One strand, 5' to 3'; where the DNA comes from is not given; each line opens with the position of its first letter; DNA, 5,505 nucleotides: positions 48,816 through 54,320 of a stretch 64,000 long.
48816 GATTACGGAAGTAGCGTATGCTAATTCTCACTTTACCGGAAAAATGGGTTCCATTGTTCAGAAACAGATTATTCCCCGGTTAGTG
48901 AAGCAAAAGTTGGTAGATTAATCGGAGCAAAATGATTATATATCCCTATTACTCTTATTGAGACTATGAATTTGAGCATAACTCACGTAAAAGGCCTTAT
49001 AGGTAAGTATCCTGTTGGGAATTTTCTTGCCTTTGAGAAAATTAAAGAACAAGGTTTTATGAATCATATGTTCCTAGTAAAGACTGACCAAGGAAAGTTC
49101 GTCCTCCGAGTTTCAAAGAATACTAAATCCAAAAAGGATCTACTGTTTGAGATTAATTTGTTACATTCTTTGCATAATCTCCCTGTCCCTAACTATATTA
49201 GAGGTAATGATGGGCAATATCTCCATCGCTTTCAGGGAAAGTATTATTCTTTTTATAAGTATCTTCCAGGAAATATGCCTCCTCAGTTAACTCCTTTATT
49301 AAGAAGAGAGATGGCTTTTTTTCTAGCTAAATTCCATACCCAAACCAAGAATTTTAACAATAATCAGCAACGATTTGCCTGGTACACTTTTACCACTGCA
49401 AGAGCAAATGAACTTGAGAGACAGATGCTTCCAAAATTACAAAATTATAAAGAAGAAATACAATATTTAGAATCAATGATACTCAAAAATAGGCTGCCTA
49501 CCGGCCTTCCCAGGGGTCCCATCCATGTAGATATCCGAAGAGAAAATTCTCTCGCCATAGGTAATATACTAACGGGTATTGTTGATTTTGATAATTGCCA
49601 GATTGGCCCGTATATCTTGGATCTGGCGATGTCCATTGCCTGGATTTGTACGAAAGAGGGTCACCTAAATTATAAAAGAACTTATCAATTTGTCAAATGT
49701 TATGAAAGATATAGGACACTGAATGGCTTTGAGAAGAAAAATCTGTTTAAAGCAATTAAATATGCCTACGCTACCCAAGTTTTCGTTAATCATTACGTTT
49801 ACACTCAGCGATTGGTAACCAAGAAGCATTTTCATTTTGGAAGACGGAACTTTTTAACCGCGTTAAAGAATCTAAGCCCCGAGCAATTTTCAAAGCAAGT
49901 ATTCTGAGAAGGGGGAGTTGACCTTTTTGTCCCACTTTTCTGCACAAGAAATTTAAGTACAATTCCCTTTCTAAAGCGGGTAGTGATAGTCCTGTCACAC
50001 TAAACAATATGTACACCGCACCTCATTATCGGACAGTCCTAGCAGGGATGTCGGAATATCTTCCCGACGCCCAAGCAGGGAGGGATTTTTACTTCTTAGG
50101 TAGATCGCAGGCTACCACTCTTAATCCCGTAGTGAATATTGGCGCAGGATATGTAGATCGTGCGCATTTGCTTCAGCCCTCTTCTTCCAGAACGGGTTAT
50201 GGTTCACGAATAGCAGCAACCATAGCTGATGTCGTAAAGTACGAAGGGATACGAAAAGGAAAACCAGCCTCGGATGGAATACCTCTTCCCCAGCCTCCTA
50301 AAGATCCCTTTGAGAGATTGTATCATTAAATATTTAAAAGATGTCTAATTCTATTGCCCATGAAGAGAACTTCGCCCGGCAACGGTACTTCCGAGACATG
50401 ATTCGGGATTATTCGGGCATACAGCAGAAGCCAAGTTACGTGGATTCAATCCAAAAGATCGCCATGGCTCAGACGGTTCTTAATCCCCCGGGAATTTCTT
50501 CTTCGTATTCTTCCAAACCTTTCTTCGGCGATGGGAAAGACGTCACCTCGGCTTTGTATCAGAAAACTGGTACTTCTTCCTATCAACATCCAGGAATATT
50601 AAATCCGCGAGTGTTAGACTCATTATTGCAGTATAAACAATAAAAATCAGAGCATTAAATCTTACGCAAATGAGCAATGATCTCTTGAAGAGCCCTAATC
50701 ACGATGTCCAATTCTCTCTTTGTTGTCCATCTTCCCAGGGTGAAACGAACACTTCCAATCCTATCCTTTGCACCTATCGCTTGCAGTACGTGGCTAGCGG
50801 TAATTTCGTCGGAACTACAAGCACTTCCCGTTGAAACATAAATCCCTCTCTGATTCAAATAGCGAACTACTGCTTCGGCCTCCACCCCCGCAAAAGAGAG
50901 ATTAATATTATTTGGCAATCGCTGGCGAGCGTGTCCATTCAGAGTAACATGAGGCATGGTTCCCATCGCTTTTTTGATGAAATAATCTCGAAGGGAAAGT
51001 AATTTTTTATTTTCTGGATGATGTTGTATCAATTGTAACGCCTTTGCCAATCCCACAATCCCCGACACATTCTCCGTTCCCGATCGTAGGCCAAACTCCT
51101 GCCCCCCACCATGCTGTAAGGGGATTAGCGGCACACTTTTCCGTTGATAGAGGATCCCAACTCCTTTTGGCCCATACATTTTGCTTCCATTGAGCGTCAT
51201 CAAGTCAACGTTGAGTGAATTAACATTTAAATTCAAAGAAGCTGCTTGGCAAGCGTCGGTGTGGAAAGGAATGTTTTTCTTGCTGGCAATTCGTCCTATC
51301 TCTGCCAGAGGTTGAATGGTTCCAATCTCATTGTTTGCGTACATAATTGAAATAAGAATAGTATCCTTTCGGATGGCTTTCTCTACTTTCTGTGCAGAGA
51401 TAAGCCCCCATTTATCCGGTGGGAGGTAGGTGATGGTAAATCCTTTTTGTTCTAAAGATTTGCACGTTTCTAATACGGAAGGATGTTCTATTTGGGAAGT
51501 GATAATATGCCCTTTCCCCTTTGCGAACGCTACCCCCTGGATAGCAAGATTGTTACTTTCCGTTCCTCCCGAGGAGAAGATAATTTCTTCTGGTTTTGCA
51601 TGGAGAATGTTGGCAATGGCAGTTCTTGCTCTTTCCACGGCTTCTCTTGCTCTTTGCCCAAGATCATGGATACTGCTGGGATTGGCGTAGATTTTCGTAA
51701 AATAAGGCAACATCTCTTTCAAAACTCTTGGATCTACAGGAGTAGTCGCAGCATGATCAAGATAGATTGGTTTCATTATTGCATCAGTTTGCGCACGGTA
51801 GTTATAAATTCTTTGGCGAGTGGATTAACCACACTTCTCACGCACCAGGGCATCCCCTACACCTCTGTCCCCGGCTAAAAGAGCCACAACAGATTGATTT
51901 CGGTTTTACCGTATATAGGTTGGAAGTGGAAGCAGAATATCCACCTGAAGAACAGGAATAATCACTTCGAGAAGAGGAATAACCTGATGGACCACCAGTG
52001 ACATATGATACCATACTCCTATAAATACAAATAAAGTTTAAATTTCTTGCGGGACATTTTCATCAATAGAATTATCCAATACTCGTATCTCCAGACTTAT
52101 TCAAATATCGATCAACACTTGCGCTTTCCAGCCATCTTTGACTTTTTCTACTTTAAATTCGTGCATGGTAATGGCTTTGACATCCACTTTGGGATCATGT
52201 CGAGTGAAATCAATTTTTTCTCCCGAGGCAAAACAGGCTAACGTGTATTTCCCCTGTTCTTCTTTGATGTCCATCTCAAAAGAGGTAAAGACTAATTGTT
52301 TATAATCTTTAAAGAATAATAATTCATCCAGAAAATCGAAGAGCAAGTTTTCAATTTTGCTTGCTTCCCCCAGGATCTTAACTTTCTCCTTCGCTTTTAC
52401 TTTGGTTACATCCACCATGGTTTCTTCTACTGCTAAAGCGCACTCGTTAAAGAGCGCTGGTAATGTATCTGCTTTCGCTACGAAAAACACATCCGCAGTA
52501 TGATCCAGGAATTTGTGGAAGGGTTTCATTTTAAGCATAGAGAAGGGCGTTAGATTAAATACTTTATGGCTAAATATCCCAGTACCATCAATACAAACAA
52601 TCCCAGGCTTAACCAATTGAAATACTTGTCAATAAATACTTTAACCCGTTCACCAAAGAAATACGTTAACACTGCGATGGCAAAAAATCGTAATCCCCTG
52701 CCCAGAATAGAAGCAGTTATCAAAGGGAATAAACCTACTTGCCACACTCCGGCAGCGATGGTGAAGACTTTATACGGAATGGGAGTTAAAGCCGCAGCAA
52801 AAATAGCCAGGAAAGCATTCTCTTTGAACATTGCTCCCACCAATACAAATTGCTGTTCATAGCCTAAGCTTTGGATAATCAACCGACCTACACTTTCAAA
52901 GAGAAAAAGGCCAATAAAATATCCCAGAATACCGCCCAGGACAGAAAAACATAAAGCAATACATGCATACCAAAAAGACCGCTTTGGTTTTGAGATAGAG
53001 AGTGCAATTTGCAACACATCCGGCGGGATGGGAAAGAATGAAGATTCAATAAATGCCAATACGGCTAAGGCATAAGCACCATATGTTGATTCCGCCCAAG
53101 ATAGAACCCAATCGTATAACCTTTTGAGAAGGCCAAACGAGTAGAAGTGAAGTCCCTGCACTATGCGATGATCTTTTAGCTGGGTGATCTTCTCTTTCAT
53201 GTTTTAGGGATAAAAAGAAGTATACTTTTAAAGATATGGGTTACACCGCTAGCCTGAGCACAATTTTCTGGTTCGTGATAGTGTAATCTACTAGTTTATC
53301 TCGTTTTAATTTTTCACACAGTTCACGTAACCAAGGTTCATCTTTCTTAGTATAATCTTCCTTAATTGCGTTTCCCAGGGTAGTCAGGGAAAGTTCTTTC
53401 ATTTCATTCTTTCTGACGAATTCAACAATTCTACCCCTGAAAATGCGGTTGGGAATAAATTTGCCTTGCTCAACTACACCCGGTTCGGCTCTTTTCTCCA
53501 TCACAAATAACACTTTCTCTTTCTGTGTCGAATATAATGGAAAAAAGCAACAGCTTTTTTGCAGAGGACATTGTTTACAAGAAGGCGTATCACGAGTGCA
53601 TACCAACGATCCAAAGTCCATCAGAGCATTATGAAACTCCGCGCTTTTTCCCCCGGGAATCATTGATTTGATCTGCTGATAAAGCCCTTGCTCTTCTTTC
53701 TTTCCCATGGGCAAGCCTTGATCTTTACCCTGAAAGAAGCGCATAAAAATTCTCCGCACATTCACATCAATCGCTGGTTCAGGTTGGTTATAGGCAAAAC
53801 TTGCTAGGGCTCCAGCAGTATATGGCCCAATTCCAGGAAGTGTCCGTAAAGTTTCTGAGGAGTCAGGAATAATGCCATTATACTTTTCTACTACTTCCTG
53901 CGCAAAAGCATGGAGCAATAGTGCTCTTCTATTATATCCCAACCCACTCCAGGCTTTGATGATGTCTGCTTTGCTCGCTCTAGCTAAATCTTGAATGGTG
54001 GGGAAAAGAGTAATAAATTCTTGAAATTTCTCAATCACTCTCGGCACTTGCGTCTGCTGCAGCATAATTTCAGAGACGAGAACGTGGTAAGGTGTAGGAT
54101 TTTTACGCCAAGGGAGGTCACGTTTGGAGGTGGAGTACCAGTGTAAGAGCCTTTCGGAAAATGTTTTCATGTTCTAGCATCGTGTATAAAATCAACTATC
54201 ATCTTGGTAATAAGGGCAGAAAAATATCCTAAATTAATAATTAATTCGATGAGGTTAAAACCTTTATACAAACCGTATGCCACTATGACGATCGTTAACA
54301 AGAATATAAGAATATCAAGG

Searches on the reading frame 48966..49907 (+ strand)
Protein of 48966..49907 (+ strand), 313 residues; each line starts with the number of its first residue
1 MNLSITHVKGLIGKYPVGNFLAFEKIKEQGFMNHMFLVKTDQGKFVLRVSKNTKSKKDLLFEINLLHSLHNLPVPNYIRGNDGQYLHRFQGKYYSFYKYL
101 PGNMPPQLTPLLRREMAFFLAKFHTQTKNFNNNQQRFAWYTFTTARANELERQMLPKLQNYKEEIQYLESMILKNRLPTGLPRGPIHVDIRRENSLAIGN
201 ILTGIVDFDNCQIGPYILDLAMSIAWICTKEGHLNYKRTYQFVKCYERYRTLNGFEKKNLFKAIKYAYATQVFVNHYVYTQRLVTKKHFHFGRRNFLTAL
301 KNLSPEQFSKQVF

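Call 61: search_protein_families(library=pfam, proteins=[window:48966-49907:+], max_evalue=0.001)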
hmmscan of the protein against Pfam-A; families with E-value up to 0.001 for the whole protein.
window:48966-49907:+ (313 aa): 1 family
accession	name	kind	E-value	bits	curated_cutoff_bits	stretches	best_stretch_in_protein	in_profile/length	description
PF01636.29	APH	-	7.3e-25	88.5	23.2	1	29-233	7-219/239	Phosphotransferase enzyme family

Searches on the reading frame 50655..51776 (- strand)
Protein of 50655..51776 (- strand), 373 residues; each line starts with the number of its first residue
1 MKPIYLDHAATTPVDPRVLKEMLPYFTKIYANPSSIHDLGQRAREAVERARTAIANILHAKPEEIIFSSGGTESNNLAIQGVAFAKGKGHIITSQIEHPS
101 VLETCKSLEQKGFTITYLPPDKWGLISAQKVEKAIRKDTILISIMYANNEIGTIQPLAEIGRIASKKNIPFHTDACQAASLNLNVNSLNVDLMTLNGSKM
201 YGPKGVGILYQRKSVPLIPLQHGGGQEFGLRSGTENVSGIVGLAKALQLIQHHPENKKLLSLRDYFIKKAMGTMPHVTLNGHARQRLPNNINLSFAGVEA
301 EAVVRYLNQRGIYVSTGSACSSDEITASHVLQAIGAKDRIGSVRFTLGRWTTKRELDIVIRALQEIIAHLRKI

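Call 61: search_protein_families(library=pfam, proteins=[window:50655-51776:-], max_evalue=0.001)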
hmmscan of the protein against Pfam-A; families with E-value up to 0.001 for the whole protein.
window:50655-51776:- (373 aa): 4 families
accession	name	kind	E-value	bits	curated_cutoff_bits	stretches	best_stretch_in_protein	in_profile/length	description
PF00266.25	Aminotran_5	-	3.9e-81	273.3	21.5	1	4-358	1-370/371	Aminotransferase class-V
PF01212.27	Beta_elim_lyase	-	1.2e-09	38.4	27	1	47-179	34-173/288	Beta-eliminating lyase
PF00155.27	Aminotran_1_2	-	7.1e-08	32.5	19.7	1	50-169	47-180/361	Aminotransferase class I and II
PF01041.23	DegT_DnrJ_EryC1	-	4.3e-05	23.3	19.8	1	65-180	42-151/360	DegT/DnrJ/EryC1/StrS aminotransferase family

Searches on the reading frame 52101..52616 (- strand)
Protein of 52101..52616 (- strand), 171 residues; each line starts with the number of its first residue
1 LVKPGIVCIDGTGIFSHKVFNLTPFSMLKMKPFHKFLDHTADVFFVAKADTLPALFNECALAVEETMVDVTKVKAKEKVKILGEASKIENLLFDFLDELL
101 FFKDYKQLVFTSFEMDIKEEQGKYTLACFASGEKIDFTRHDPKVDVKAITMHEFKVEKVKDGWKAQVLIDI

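Call 60: search_protein_families(library=pfam, proteins=[window:52101-52616:-], max_evalue=0.01)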
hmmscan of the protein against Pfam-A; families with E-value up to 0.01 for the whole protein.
window:52101-52616:- (171 aa): 1 family
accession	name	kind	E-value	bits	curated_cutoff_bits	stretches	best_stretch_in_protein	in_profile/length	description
PF01951.21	Archease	-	9e-39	133.3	25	1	35-171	2-136/136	Archease protein family (MTH1598/TM1083)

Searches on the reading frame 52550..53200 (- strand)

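Call 60: search_protein_families(library=pfam, proteins=[window:52550-53200:-], max_evalue=0.01)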
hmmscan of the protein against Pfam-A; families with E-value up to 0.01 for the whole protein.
window:52550-53200:- (216 aa): 1 family
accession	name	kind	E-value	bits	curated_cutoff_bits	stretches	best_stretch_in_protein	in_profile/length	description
PF09335.16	VTT_dom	-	3.3e-07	31.3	33.9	1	59-180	2-122/123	VTT domain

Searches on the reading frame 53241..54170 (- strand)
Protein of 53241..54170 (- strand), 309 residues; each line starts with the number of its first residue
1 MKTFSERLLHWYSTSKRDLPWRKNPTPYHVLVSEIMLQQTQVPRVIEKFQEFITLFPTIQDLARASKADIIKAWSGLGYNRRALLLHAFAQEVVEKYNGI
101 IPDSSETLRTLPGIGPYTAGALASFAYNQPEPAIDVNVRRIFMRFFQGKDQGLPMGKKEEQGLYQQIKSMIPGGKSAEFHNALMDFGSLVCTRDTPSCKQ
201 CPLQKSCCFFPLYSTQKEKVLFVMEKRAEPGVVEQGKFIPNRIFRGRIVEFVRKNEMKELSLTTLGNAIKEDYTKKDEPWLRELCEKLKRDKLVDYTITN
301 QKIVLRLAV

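Call 61: search_protein_families(library=pfam, proteins=[window:53241-54170:-], max_evalue=0.001)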
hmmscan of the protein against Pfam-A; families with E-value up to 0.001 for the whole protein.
window:53241-54170:- (309 aa): 2 families
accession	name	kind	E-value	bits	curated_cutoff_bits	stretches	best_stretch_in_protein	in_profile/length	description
PF00730.31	HhH-GPD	-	3.3e-18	66.4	26.2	1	32-151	1-92/108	HhH-GPD superfamily base excision DNA repair protein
PF00633.29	HHH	-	6.5e-08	32.5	24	1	96-125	1-30/30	Helix-hairpin-helix motif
